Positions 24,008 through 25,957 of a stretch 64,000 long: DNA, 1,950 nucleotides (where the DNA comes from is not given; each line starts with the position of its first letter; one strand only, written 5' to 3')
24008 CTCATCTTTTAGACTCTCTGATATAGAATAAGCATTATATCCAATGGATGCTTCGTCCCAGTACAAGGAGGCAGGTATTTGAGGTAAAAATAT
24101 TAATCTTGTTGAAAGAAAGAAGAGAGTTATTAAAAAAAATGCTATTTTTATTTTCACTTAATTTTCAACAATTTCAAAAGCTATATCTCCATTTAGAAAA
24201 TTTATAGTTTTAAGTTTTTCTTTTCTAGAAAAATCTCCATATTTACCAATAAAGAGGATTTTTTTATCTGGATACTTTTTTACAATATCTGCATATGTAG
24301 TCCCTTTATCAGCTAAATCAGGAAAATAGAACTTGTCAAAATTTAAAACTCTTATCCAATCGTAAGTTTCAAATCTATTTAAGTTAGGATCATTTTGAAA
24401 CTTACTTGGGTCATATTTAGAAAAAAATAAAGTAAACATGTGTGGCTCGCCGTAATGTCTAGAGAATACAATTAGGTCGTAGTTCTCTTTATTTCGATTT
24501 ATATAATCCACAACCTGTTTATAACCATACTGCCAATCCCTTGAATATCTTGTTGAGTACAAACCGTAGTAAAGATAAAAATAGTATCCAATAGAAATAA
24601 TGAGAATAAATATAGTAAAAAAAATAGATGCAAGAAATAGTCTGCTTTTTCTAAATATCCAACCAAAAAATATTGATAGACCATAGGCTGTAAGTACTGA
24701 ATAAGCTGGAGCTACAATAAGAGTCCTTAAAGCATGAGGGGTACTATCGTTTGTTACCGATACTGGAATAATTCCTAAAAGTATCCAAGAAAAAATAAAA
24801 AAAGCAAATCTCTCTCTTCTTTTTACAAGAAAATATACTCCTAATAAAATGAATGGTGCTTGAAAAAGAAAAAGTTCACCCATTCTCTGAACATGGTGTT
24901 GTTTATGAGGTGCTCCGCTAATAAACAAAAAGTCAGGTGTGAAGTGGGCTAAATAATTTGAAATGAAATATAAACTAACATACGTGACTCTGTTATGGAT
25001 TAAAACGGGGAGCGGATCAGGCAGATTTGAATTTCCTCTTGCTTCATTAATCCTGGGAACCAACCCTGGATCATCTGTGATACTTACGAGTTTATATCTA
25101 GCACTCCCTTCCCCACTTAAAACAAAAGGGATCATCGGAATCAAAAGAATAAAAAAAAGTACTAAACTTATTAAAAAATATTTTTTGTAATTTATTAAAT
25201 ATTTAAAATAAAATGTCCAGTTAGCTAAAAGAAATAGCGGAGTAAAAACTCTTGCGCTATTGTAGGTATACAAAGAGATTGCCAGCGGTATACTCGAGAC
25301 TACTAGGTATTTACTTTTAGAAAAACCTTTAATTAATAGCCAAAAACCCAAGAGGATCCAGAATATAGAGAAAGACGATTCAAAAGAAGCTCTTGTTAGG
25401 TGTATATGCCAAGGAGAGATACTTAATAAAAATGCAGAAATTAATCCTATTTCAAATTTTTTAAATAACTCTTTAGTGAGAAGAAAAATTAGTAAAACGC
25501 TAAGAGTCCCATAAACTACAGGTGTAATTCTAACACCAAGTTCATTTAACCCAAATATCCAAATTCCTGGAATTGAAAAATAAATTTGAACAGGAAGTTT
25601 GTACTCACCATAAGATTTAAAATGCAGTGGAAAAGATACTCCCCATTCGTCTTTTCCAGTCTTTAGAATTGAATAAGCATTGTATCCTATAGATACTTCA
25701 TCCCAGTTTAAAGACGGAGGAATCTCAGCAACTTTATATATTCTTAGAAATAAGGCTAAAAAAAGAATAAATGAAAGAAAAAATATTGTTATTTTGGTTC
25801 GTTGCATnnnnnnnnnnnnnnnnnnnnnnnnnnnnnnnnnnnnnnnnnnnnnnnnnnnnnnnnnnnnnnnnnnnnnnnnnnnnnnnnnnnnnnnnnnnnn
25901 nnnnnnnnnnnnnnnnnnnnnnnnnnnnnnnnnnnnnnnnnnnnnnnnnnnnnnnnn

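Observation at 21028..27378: Four head-to-tail PMT/ArnT-like paralogs with overlapping stop/start junctions (tandem duplication array)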

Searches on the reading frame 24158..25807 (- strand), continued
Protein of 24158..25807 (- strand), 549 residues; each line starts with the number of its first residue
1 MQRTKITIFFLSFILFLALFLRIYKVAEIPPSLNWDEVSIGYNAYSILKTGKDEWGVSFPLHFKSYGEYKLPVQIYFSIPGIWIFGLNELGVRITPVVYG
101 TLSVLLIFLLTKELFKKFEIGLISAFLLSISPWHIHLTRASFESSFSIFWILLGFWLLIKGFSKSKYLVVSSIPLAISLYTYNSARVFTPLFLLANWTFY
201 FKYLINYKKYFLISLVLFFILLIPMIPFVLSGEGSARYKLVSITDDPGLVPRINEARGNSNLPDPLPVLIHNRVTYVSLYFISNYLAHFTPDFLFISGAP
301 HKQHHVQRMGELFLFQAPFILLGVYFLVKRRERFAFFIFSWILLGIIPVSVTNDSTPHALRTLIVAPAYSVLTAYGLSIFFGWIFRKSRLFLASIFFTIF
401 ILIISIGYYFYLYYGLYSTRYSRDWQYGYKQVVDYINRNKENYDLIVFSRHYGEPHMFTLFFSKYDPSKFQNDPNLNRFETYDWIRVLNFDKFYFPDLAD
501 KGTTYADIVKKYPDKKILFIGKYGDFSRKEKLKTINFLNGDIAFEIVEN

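Call 63: find_encoding_contigs(protein=P0003, flank=10000, max_places=2)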
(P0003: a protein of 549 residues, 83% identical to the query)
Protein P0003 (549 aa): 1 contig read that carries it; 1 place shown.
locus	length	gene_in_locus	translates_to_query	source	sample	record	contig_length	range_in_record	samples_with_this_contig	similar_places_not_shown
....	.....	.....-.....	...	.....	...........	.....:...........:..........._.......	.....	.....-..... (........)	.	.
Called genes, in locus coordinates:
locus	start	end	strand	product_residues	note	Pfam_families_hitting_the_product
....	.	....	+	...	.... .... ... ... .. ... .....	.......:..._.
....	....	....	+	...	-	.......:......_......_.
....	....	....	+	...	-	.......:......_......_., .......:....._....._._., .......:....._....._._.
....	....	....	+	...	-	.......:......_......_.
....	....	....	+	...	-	-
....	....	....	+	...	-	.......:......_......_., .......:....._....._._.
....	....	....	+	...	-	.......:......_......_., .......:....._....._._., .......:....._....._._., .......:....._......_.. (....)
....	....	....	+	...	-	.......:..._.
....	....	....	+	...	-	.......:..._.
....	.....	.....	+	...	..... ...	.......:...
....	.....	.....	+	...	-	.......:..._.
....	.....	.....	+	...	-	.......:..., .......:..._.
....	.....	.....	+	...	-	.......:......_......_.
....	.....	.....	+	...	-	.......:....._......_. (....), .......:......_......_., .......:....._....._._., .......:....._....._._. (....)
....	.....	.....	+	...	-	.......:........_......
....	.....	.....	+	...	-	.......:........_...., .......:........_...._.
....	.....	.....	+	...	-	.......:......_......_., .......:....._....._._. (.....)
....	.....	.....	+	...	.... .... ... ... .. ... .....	-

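Call 64: find_encoding_contigs(protein=P0002, flank=10000, max_places=2)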
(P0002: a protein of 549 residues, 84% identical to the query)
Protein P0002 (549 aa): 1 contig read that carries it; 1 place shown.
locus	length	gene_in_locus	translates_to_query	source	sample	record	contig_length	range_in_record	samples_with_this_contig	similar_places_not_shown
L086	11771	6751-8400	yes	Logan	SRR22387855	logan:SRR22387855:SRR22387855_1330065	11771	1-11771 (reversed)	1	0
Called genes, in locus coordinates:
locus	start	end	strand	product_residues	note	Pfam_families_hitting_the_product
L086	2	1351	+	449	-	?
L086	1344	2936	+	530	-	PF13231:PMT_2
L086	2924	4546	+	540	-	PF13231:PMT_2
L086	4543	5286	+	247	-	PF00535:Glycos_transf_2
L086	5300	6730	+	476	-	PF13231:PMT_2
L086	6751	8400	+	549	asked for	PF02366:PMT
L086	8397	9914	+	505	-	PF13231:PMT_2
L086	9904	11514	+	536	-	PF02366:PMT, PF13231:PMT_2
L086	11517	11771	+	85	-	?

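Call 83: search_protein_representatives(protein=window:24158-25807:-)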
Query: 549 residues. Proteins with E-value up to 0.001 (for the whole library): 12270; up to 1e-10: 7306; up to 1e-30: 3075. The best 150 are listed.
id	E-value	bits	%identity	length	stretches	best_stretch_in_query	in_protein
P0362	2.0e-207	707.0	61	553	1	6-549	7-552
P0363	6.3e-141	487.5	56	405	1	149-548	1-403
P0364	8.0e-134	464.1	45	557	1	5-546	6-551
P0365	1.8e-119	416.7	42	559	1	4-548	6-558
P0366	2.6e-118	412.9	51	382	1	5-379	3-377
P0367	7.8e-108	378.3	39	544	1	9-547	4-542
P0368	1.8e-107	377.1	40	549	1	11-521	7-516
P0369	5.4e-107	375.5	41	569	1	10-548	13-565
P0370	3.5e-103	362.9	39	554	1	10-495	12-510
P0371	7.9e-103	361.7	40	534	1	1-549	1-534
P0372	1.3e-102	361.1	40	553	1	7-501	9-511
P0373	2.0e-101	357.1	35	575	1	14-547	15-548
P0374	1.5e-99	350.9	39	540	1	10-547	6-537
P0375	7.9e-99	348.5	39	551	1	4-548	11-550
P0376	1.9e-98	347.3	36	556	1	11-498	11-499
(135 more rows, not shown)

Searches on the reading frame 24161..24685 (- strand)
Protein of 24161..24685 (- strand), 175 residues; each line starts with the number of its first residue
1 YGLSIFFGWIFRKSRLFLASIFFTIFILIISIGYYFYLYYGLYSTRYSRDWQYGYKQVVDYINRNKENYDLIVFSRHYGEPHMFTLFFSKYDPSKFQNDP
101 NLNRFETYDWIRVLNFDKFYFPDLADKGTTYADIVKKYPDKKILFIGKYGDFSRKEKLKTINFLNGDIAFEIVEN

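Call 61: search_solved_structures(query=A4, max_evalue=10, show_alignments=3)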
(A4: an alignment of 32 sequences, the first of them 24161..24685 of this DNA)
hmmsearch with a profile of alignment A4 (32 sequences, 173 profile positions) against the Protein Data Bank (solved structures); distinct sequences matched with E-value up to 10: 0.
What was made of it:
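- On Emb/Aft arabinosyltransferases (GT53/GT85 and relatives): The C-terminal domain profile finds nothing in the PDB by sequence (call 61).
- Tried and rejected: A C-terminal-domain profile found nothing in the PDB at E up to 10 (call 61), and no model coordinates were available for superposition.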
